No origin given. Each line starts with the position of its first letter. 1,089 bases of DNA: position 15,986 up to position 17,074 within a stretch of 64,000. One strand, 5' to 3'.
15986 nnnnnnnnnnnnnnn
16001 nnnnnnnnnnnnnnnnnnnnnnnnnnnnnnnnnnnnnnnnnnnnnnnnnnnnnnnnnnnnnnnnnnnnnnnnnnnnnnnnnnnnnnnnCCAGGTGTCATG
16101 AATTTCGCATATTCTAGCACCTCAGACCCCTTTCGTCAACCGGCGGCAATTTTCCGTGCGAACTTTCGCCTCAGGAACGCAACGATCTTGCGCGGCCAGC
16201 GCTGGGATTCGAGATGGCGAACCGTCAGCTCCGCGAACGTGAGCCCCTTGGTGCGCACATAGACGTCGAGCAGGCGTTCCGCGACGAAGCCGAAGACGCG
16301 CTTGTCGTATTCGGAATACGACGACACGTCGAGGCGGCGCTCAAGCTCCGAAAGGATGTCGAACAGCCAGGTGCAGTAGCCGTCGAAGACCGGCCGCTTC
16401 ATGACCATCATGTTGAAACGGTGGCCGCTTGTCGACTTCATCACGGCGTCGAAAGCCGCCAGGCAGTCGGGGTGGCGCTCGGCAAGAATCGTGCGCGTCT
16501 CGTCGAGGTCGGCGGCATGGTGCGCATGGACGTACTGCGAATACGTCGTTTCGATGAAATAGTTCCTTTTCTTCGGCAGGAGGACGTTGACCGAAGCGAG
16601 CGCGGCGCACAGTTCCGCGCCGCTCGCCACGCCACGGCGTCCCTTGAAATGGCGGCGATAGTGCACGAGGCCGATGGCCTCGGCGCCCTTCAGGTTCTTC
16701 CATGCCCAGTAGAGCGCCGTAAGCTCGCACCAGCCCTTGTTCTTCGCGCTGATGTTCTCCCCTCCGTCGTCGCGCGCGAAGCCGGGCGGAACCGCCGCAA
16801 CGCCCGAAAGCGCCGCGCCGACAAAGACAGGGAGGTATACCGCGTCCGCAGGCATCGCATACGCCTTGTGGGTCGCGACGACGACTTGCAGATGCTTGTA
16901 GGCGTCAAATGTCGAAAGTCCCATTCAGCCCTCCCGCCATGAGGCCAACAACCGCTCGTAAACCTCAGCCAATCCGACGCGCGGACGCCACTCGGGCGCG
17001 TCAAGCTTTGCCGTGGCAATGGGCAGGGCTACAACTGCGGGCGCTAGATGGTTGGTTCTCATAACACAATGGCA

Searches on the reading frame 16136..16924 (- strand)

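Call 8: search_protein_families(library=pfam, proteins=[window:16136-16924:-], max_evalue=0.001)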
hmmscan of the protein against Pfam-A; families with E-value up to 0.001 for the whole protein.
window:16136-16924:- (262 aa): 1 family
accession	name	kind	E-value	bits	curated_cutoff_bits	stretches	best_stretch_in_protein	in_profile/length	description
PF14393.11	DUF4422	-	1.2e-80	270.9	25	1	14-226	2-219/220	Domain of unknown function (DUF4422)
